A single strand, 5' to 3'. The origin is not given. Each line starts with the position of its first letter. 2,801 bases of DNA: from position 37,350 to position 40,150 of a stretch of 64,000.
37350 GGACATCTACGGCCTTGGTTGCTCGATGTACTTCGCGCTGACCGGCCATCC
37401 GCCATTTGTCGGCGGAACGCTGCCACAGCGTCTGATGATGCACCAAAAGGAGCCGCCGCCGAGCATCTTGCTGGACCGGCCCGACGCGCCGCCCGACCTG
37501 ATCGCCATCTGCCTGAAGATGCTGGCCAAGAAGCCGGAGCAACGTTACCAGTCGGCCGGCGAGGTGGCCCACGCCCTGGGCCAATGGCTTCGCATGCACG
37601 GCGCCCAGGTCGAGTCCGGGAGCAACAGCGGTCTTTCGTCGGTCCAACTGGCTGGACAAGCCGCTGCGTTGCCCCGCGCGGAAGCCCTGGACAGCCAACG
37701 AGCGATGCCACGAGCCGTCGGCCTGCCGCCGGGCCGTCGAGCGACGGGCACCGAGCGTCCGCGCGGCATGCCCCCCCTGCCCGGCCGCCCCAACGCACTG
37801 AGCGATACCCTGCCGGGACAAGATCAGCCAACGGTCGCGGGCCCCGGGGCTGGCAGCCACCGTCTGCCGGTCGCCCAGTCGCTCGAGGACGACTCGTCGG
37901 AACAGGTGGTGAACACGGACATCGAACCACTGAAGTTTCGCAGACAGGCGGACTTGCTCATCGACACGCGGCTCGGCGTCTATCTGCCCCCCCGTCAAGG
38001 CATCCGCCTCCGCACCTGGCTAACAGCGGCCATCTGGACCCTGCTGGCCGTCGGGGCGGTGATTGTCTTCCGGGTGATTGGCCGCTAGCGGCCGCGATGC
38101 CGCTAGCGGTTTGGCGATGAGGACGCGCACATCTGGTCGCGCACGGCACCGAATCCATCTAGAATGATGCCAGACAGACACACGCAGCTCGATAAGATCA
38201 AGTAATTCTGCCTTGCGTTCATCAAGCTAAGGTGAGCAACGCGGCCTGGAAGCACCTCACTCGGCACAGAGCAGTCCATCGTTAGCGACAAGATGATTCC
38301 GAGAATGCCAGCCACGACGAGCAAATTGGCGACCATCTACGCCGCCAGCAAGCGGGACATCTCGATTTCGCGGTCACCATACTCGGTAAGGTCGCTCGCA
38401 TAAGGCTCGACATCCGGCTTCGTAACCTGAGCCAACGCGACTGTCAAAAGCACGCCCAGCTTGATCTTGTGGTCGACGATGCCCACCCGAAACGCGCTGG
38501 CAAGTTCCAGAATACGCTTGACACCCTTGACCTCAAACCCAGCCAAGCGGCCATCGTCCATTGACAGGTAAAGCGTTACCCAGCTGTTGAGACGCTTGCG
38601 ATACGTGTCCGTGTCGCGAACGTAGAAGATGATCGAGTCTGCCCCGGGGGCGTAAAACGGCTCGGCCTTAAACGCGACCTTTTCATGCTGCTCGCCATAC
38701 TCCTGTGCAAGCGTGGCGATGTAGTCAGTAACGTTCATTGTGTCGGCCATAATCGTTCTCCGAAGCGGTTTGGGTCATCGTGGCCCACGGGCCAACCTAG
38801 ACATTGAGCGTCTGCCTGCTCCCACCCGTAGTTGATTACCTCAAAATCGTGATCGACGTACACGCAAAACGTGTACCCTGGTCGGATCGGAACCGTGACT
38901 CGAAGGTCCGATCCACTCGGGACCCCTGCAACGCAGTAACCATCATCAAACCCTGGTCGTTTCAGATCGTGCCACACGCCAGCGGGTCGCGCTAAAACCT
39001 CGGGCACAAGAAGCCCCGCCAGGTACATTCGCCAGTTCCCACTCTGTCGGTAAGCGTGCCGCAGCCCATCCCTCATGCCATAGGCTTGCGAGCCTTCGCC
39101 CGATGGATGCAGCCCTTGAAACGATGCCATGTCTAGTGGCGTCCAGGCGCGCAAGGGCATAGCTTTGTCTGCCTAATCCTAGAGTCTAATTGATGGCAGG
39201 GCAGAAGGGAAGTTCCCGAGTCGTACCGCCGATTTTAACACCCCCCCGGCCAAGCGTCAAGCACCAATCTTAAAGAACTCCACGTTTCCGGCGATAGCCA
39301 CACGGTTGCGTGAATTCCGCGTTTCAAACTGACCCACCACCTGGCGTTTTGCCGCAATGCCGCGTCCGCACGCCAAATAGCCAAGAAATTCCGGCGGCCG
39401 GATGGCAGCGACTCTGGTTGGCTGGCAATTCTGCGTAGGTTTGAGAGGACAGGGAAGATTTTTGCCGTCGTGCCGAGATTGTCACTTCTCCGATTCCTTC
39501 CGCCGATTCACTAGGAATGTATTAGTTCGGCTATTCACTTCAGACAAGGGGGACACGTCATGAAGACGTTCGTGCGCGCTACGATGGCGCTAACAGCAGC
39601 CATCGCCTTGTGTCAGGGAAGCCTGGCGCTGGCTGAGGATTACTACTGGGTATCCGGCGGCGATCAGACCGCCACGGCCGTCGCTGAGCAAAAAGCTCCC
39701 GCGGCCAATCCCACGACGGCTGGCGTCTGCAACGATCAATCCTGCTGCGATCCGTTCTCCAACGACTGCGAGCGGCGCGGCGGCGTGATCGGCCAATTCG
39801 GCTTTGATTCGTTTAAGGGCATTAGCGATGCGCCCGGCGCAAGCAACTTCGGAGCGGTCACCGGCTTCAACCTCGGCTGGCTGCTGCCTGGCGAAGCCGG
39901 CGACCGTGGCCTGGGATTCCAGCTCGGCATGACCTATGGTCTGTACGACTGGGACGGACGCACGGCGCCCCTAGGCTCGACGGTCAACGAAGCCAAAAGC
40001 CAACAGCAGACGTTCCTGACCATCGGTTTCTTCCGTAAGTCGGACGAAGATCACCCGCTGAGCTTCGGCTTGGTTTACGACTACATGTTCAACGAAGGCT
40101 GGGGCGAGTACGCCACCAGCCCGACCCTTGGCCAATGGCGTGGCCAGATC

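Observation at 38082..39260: AT-shifted, translationally coupled three-gene cassette of unknown function: a candidate undescribed TA/abortive-infection-like module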

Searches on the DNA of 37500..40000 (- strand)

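Call 72: search_rna_families(source=window, start=37500, end=40000, threshold=evalue, max_evalue=1)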
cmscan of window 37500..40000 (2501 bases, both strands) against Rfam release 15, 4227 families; matches with E-value up to 1: 0.
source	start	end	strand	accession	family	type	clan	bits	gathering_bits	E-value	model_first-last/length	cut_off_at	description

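Call 106: search_dna_similar(query=L020:1-4769:+, collection=phages, mode=distant, max_rows=8)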
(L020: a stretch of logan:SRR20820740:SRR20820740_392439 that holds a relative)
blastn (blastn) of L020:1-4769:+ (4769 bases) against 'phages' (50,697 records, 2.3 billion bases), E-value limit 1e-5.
No match.

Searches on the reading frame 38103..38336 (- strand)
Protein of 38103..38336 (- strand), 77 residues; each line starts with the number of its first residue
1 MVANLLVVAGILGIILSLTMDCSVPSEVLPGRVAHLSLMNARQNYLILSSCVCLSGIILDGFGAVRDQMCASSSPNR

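Call 4: search_protein_families(library=pfam, proteins=[window:38103-38336:-], max_evalue=1)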
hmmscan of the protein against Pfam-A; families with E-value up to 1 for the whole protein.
window:38103-38336:- (77 aa): 0 families

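Call 5: search_protein_families(library=padloc, proteins=[window:38103-38336:-], max_evalue=1)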
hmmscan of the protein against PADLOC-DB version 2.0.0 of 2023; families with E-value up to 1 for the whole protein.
window:38103-38336:- (77 aa): 0 families

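Call 6: search_protein_families(library=ncbifam, proteins=[window:38103-38336:-], max_evalue=1)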
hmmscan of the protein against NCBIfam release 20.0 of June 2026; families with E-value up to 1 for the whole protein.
window:38103-38336:- (77 aa): 0 families

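Call 14: find_homologous_proteins(query=window:38103-38336:-, max_evalue=0.1)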
Query window:38103-38336:-: 2 candidates shared short words with the query, none scored E <= 0.1.
